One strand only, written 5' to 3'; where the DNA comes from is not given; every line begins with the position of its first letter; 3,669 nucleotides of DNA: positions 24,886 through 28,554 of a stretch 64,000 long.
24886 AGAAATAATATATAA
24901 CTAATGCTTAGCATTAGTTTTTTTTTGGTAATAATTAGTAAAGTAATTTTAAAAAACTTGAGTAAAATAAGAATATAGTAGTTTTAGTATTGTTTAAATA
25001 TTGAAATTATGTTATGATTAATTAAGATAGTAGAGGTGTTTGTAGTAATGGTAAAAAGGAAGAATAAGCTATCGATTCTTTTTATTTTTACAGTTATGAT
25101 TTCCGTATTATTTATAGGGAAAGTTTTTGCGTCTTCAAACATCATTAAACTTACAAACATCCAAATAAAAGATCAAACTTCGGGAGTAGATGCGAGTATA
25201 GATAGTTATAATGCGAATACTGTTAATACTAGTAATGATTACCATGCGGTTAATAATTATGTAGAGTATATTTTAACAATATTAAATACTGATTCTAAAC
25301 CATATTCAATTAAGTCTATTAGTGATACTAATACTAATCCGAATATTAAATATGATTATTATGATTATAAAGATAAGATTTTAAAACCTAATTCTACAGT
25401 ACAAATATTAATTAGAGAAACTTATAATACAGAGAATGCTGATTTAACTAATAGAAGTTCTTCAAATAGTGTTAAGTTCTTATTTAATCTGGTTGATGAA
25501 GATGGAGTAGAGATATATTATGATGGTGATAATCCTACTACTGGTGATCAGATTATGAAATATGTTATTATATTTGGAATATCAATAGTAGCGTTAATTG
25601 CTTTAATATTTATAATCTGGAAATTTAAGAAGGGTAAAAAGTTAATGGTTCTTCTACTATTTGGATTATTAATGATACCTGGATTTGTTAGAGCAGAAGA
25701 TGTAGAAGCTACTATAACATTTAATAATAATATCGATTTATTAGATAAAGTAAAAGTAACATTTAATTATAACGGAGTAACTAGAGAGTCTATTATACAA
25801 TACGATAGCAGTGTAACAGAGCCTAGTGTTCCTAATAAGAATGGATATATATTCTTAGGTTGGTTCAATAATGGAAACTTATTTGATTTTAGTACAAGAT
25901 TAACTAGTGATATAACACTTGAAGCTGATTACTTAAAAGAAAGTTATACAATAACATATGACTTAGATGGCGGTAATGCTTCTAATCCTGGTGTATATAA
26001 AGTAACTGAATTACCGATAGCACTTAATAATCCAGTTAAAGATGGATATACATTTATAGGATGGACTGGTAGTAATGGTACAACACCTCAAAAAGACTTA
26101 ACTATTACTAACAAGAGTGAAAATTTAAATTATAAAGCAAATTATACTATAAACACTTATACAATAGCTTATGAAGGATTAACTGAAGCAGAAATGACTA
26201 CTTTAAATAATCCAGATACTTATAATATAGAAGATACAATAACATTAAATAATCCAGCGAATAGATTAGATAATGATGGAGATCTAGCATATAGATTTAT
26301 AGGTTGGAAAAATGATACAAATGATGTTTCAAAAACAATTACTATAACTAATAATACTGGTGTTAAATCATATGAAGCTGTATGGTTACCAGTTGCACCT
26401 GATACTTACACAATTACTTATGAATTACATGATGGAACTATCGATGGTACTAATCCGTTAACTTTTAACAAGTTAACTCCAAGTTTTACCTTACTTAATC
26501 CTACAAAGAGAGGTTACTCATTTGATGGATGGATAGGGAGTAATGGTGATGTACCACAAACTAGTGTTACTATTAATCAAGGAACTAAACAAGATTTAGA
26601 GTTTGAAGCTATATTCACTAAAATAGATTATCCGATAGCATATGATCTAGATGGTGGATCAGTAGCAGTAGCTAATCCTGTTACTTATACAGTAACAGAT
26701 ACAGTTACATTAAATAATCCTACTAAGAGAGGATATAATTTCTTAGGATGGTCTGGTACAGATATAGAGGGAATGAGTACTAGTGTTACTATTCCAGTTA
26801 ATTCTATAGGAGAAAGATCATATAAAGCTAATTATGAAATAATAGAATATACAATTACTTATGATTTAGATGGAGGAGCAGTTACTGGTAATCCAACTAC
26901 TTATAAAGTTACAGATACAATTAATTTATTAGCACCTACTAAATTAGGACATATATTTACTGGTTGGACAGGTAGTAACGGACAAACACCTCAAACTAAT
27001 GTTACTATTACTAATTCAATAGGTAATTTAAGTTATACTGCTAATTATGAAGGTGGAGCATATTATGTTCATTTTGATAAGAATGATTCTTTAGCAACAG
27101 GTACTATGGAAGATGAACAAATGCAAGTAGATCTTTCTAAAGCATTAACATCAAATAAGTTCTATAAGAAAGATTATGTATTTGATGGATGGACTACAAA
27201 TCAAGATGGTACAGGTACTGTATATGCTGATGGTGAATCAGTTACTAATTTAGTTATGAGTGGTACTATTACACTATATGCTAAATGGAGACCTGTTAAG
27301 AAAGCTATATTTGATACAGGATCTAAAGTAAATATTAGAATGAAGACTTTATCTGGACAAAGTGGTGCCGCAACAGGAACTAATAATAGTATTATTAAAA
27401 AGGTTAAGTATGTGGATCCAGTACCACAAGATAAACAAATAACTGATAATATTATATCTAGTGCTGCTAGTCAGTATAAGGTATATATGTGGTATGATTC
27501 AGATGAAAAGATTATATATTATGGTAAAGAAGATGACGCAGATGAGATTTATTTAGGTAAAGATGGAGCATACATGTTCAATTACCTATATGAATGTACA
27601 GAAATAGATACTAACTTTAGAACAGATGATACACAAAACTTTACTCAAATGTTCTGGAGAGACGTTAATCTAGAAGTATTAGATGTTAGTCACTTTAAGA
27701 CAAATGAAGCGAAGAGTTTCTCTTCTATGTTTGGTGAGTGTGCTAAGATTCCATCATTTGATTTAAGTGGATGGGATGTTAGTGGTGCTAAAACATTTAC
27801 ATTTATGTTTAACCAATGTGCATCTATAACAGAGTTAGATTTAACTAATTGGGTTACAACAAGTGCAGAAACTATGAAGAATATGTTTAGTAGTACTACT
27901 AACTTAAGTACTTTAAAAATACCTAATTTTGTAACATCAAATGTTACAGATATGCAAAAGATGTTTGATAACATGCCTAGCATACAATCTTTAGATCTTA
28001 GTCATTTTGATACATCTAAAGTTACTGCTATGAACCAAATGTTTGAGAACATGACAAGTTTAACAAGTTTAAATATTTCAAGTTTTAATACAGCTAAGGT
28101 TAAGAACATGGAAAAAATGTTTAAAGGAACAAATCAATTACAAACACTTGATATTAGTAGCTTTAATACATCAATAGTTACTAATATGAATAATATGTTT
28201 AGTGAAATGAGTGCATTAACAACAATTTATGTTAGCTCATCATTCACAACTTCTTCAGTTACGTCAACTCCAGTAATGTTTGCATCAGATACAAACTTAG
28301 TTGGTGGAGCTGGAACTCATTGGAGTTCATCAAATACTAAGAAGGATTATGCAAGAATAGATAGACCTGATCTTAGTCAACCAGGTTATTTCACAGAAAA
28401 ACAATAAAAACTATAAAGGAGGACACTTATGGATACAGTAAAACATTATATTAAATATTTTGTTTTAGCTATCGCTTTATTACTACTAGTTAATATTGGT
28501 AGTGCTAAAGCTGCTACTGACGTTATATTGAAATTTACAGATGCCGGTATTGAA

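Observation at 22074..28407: Two paralogous surface proteins with an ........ sortase sorting signal immediately followed by an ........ signal peptide: possible dual-processed polyproteins.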

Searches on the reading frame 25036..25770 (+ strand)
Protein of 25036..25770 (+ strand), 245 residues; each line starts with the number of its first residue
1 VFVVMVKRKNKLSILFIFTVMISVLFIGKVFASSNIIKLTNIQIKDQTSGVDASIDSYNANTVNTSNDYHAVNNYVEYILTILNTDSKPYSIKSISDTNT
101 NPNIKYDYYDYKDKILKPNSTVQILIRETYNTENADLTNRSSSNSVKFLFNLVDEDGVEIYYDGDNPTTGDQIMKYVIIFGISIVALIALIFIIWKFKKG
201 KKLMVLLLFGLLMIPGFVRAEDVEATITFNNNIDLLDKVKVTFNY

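Call 6: search_protein_families(library=ncbifam, proteins=[window:25036-25770:+], max_evalue=1)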
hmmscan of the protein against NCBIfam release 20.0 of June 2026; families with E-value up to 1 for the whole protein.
window:25036-25770:+ (245 aa): 4 families
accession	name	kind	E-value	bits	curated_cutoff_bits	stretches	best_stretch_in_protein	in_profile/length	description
NF053819.1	EF0750_LPXTG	subfamily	3.5e-06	27.5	47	1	167-199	74-105/105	EF2685/EF0750 family sortase-dependent surface protein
TIGR04370.1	glyco_rpt_poly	subfamily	0.0022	17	40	2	171-217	137-182/396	oligosaccharide repeat unit polymerase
TIGR01167.1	LPXTG_anchor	domain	0.012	16.2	15.9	1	167-199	3-32/34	LPXTG cell wall anchor domain-containing protein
TIGR02406.1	ectoine_EctA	equivalog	0.052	13.6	120.6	0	2-64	54-116/157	diaminobutyrate acetyltransferase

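Call 7: find_homologous_proteins(query=window:25036-25725:+, max_evalue=0.001)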
Query window:25036-25725:+: 440 candidates shared short words with the query, none scored E <= 0.001.

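Call 18: search_protein_representatives(alignment_id=A1)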
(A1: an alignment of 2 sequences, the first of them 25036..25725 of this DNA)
Query: 2 sequences, 241 profile positions. Proteins with E-value up to 0.001 (for the whole library): 1127; up to 1e-10: 632; up to 1e-30: 114. The best 150 are listed.
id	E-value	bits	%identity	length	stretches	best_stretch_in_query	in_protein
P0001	1.7e-72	260.3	-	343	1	13-241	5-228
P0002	3.1e-57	210.3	-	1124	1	25-241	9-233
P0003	1.8e-46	175.1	-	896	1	20-240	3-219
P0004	1.3e-45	172.3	-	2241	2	24-240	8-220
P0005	2.6e-45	171.3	-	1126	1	15-240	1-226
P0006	1.3e-43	165.8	-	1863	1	18-231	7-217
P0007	1.4e-43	165.6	-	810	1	15-240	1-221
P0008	3.4e-43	164.4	-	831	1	21-240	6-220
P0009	1.3e-41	159.2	-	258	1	21-240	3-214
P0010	4.7e-41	157.4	-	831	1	16-240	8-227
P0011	4.9e-41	157.3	-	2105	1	20-241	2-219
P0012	1.3e-40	155.9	-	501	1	17-232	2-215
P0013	4.8e-40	154.1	-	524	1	24-240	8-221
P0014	5.2e-40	153.9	-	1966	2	21-241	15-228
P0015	7.1e-40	153.5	-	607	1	23-240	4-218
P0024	5.2e-38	147.4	-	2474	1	24-236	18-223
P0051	4.0e-35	138.0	-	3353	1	15-239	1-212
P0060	2.1e-34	135.6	-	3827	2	27-240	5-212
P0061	2.5e-34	135.4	-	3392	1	25-232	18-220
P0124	4.1e-30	121.5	-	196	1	25-205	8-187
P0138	7.0e-29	117.5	-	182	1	21-200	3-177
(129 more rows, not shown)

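Call 62: find_encoding_contigs(protein=P0124, flank=6000, max_places=3)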
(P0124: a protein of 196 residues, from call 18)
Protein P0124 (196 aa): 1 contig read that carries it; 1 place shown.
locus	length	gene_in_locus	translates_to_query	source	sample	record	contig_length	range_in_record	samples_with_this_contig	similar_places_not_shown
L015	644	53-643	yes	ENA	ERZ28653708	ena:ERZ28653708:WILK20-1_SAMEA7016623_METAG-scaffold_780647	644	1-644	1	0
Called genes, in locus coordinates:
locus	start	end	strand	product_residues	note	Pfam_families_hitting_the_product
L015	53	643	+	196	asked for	?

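Call 63: find_encoding_contigs(protein=P0138, flank=6000, max_places=3)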
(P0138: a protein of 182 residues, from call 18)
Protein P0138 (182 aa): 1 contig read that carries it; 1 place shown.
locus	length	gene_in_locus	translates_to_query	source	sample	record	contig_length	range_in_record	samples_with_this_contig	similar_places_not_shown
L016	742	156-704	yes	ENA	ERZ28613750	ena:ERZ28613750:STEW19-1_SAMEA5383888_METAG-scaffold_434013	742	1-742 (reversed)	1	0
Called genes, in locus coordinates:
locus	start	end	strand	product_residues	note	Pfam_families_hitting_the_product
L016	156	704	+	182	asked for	-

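Call 74: list_cluster_members(proteins=[P0002, P0004, P0005, P0006, P0011, P0014, P0024, P0051, P0060, P0061])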
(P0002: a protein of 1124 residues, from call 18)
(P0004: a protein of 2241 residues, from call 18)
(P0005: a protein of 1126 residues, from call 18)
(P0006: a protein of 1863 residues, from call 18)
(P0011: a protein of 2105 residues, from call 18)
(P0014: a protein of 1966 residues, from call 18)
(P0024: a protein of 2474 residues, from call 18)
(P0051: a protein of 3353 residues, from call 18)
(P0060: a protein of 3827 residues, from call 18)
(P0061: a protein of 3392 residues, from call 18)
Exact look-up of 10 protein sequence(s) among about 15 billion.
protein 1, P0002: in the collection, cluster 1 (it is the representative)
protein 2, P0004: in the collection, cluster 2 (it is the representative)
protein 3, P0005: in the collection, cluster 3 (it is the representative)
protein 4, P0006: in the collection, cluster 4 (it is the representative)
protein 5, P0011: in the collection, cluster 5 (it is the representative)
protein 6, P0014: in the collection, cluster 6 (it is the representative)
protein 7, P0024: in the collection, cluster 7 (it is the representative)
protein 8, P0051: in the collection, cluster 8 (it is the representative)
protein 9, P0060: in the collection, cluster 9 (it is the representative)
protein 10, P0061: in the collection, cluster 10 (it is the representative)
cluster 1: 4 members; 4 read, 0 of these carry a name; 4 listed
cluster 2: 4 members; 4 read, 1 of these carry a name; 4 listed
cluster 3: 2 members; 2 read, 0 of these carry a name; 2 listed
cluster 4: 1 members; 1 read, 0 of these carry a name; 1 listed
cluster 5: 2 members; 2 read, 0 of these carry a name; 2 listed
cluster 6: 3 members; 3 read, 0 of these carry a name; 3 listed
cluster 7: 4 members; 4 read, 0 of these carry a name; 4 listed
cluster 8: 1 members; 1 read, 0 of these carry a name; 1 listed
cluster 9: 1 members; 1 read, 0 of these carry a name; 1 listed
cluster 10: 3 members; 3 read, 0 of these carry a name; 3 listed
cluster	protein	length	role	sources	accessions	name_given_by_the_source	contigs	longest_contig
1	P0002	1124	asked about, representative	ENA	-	-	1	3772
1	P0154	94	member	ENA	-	-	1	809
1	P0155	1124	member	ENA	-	-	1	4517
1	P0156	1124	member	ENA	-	-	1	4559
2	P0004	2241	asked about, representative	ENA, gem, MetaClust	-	\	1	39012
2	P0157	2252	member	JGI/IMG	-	-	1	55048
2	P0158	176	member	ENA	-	-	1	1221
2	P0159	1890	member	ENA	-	-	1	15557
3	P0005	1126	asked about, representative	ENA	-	-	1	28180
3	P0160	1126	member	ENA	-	-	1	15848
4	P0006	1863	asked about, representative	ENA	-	-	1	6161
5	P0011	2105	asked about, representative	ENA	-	-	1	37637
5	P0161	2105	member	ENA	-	-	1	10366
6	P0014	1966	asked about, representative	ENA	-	-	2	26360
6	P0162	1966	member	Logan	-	-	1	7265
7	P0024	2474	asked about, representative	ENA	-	-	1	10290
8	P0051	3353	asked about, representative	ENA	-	-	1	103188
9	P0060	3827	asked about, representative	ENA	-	-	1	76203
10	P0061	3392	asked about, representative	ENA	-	-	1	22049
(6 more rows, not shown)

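Call 75: find_encoding_contigs(protein=P0051, flank=10000, max_places=1)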
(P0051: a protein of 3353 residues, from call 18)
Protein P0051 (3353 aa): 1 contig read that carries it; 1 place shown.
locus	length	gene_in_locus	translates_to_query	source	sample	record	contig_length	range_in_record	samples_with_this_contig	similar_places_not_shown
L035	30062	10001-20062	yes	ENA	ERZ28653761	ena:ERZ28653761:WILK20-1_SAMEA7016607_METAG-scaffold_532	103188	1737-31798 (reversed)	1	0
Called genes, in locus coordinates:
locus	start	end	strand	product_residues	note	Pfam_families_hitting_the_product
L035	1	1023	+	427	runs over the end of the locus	PF02885:Glycos_trans_3N, PF00591:Glycos_transf_3, PF07831:PYNP_C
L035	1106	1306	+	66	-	PF01192:RNA_pol_Rpb6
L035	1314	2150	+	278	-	PF03631:Virul_fac_BrkB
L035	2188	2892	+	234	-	PF01048:PNP_UDP_1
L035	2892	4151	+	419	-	PF05193:Peptidase_M16_C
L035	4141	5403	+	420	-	PF00675:Peptidase_M16, PF05193:Peptidase_M16_C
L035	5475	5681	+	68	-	PF03840:SecG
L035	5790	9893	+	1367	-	PF05738:Cna_B, PF17802:SpaA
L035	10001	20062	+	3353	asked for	PF09479:Flg_new, PF21764:Invasin_D4 (faint), PF09479:Flg_new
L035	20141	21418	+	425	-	PF25888:WHD_DnaB, PF07261:DnaB_2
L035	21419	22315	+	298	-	-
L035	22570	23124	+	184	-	-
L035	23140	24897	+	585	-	PF07973:tRNA_SAD, PF00587:tRNA-synt_2b, PF03129:HGTP_anticodon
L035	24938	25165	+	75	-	PF05239:PRC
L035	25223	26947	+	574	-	PF00664:ABC_membrane, PF00005:ABC_tran, PF02463:SMC_N (faint)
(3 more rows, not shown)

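Call 76: find_encoding_contigs(protein=P0060, flank=10000, max_places=1)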
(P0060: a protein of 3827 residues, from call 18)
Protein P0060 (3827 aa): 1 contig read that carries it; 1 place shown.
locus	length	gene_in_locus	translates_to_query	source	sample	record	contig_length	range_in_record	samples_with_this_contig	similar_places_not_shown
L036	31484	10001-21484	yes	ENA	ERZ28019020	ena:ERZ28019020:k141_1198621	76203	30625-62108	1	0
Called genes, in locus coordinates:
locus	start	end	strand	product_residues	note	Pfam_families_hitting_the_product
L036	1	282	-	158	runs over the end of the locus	-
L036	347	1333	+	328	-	PF00768:Peptidase_S11, PF13354:Beta-lactamase2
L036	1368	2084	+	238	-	PF01479:S4, PF22421:SYY_C-terminal (weak), PF00849:PseudoU_synth_2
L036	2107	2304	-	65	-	PF06902:Fer4_19 (weak), PF13459:Fer4_15, PF13370:Fer4_13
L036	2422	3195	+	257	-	-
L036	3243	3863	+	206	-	PF09560:Spore_YunB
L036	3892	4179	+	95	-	PF06265:YutD-like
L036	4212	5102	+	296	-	PF06949:DUF1292 (weak)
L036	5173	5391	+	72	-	-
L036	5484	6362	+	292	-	-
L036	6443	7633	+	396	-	PF00871:Acetate_kinase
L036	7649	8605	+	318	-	PF01368:DHH, PF02272:DHHA1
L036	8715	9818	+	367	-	PF13421:Band_7_1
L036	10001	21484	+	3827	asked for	PF09479:Flg_new (weak), PF22557:DuOB (faint), PF03549:Tir_receptor_M (faint), PF09479:Flg_new, PF18998:Flg_new_2 (weak), PF03382:DUF285, PF23952:LRR_EndoS (faint), PF03382:DUF285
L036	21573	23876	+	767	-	PF09364:XFP_N, PF03894:XFP, PF09363:XFP_C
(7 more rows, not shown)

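Call 77: find_encoding_contigs(protein=P0011, flank=10000, max_places=1)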
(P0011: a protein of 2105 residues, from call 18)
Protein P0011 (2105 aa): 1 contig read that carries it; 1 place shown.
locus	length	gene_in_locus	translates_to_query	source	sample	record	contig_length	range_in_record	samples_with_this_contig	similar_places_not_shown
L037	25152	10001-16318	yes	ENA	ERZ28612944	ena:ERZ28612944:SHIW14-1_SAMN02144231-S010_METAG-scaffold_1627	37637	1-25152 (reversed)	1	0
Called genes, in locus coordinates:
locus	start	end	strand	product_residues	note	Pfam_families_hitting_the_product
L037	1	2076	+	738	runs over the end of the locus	PF02534:T4SS-DNA_transf, PF10412:TrwB_AAD_bind, PF12696:TraG-D_C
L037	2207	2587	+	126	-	PF00011:HSP20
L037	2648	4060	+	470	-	PF00224:PK, PF02887:PK_C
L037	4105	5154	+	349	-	PF07690:MFS_1 (faint)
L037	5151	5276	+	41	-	-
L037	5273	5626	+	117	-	-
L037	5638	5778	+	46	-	-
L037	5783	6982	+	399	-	-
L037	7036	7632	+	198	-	PF03193:RsgA_GTPase (weak), PF01926:MMR_HSR1, PF02421:FeoB_N (weak), PF00350:Dynamin_N (faint)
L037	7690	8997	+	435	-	PF00009:GTP_EFTU, PF01926:MMR_HSR1, PF02421:FeoB_N, PF08477:Roc (weak), PF00009:GTP_EFTU, PF01926:MMR_HSR1, PF02421:FeoB_N, PF14714:KH_dom-like, +7 more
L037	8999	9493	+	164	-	-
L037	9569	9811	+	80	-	PF14069:SpoVIF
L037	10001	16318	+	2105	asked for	PF09479:Flg_new, PF18998:Flg_new_2 (weak), PF09479:Flg_new, PF13350:Y_phosphatase3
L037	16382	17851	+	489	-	PF09547:SpoIVA_ATPase, PF20438:SpoIVA_middle, PF20439:SpoIVA_C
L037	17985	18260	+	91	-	PF00216:Bac_DNA_binding, PF18291:HU-HIG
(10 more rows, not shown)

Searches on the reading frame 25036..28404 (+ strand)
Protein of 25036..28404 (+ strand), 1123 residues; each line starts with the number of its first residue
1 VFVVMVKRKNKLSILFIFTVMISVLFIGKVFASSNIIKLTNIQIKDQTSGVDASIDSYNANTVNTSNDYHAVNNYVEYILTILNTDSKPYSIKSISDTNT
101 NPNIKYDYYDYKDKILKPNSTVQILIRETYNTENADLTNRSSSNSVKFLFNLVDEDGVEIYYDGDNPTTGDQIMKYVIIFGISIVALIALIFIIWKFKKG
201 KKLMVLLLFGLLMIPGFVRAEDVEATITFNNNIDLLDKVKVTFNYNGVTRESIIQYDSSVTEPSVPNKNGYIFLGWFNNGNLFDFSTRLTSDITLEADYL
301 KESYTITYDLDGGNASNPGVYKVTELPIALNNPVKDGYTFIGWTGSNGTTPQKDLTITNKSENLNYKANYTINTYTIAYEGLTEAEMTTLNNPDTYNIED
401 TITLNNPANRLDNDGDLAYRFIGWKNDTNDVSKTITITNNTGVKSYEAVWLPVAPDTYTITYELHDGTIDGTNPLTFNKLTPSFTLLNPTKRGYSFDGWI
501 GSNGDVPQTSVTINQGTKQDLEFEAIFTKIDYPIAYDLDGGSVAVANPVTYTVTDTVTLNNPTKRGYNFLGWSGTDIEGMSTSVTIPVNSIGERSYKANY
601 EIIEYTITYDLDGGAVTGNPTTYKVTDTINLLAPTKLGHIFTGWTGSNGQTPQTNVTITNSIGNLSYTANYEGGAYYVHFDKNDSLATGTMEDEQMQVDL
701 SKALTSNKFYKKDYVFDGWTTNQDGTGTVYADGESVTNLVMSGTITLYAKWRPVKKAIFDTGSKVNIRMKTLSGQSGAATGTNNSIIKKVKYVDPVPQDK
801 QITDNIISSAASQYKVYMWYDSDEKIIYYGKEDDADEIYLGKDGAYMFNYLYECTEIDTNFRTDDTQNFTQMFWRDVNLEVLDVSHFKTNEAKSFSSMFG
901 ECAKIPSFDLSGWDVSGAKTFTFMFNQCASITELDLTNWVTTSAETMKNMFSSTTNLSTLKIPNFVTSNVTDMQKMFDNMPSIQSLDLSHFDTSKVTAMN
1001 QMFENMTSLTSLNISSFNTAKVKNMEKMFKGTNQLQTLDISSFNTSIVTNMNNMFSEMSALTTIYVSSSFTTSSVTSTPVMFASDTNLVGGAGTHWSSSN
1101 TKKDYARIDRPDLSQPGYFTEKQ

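Call 4: search_protein_families(library=pfam, proteins=[window:25036-28404:+], max_evalue=0.01)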
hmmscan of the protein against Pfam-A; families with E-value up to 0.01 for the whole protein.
window:25036-28404:+ (1123 aa): 7 families
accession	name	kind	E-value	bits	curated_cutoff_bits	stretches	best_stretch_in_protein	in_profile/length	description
PF03382.20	DUF285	-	8.5e-58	193.8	25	4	960-1060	15-112/120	Mycoplasma protein of unknown function, DUF285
PF09479.16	Flg_new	-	6.8e-48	161.1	27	6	240-297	2-64/65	Listeria-Bacteroides repeat domain (List_Bact_rpt)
PF18998.6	Flg_new_2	-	1.2e-17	64.1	23.6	3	606-672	2-70/73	Divergent InlB B-repeat domain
PF13855.12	LRR_8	-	3.8e-06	27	27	0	974-1016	18-58/61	Leucine rich repeat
PF25013.1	LRR_Zer-1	-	3.5e-05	24.4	27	1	924-1044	3-123/137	Zer-1-like, Leucine-rich repeats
PF23598.1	LRR_14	-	0.0026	17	40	1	891-1041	155-293/353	Leucine-rich repeat region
PF24048.1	LRR_NXF1-5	-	0.006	16.6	30.5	0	1002-1051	49-98/142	NXF1/2/3/5 leucine-rich repeat domain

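Call 6: search_protein_families(library=ncbifam, proteins=[window:25036-28404:+], max_evalue=1)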
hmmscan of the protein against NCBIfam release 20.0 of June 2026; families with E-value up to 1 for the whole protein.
window:25036-28404:+ (1123 aa): 8 families
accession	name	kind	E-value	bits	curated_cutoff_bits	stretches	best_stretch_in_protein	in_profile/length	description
TIGR02543.1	List_Bact_rpt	repeat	1.4e-45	153.3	20.95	7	333-373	1-43/44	TIGR02543 family repeat protein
TIGR02167.2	Liste_lipo_26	repeat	9.1e-35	117.9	30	6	976-1000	1-25/26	PARCEL repeat-containing surface protein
NF033189.1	internalin_A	exception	1.2e-17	63.5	1600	3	239-316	567-649/799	class 1 internalin InlA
NF033188.1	internalin_H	exception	1e-14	54.1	1050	4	241-374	347-484/548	InlH/InlC2 family class 1 internalin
NF053819.1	EF0750_LPXTG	subfamily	0.00029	21.3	47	1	167-199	74-105/105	EF2685/EF0750 family sortase-dependent surface protein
TIGR01167.1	LPXTG_anchor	domain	0.029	15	15.9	1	167-199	3-32/34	LPXTG cell wall anchor domain-containing protein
NF041400.1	XopAE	equivalog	0.067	12.1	600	1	936-1064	21-142/478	type III secretion system effector XopAE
TIGR04370.1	glyco_rpt_poly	subfamily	0.096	11.7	40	1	171-217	137-182/396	oligosaccharide repeat unit polymerase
